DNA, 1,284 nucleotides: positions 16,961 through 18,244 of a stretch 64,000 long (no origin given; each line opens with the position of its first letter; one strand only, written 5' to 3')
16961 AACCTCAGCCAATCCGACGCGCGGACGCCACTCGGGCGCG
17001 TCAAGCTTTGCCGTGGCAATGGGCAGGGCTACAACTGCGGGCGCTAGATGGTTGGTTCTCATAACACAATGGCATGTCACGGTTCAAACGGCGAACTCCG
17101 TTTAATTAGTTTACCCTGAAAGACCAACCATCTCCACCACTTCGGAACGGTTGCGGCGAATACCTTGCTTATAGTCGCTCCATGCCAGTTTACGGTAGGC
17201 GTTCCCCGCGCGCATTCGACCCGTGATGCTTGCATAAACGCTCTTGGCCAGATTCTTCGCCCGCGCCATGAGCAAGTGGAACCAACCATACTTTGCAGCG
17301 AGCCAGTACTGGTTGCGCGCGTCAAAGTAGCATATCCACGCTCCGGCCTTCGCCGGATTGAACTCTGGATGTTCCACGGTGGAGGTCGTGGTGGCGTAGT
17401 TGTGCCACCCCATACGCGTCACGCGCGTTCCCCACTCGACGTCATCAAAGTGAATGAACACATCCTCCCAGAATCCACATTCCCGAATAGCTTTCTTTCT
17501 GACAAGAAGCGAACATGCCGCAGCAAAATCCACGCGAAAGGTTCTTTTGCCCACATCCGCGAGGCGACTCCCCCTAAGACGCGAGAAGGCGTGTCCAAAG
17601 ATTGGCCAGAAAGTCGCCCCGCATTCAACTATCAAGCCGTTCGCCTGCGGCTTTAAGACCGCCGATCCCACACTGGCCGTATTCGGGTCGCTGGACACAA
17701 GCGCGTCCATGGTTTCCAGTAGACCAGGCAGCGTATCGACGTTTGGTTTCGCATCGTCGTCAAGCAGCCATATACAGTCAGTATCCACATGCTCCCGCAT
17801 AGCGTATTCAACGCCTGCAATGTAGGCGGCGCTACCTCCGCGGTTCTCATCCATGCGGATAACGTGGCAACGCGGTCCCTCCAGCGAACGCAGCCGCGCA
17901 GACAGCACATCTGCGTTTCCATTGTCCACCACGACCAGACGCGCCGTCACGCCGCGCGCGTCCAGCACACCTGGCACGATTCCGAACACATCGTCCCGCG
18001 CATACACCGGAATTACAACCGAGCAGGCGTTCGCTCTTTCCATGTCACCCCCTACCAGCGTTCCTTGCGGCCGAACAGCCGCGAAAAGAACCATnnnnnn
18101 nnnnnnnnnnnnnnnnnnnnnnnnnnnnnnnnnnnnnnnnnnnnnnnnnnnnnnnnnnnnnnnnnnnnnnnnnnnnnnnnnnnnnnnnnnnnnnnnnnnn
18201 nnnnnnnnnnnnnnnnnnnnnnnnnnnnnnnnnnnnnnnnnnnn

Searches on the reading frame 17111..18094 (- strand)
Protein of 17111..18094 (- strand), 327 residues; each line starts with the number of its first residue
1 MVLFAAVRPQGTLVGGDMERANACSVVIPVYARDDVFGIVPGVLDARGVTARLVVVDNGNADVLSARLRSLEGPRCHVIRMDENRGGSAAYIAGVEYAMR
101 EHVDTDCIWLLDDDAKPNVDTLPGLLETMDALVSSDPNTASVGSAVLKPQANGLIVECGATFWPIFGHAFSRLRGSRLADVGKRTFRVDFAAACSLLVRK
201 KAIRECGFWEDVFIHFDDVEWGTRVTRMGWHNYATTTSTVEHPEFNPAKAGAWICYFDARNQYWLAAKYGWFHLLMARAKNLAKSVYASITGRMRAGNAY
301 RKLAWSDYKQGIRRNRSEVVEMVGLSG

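Call 3: search_protein_families(library=pfam, proteins=[window:17111-18094:-], max_evalue=0.01)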
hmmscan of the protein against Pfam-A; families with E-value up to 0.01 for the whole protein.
window:17111-18094:- (327 aa): 2 families
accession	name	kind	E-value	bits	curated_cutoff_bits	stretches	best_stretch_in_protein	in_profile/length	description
PF00535.33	Glycos_transf_2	-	3.6e-13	50.2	23.3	1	25-131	1-105/168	Glycosyl transferase family 2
PF13641.12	Glyco_tranf_2_3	-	1.8e-06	28.6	27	1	24-242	3-211/230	Glycosyltransferase like family 2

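Call 4: search_protein_families(library=ncbifam, proteins=[window:17111-18094:-], max_evalue=0.01)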
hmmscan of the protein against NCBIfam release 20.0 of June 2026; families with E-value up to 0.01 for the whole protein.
window:17111-18094:- (327 aa): 7 families
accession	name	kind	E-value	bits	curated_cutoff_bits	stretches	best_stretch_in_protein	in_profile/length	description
TIGR03965.1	mycofact_glyco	equivalog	2e-14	53.3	280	1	18-242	70-280/467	mycofactocin biosynthesis glycosyltransferase MftF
TIGR01556.1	rhamnosyltran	subfamily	2.3e-11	43.4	200.55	1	51-242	22-200/281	rhamnosyltransferase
NF050113.1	gal_furan_GlfT1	equivalog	8e-07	28.6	330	1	50-131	28-103/290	galactofuranosyltransferase GlfT1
NF041875.1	EPS_EpsD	equivalog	9.3e-07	28.5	370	1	25-239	2-203/325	exopolysaccharide biosynthesis glycosyltransferase EpsD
NF058614.1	PPMAGASynPpgS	equivalog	7.5e-06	25.5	370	1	26-129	4-101/226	polyprenyl-phospho-N-acetylgalactosaminyl synthase PpgS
NF050819.1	PolSacchBiosHfsG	equivalog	3.7e-05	23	500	1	22-228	12-204/302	polysaccharide biosynthesis protein HfsG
TIGR03937.1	PgaC_IcaA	equivalog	9.6e-05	21.5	422.3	1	18-115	41-142/407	poly-beta-1,6-N-acetyl-D-glucosamine synthase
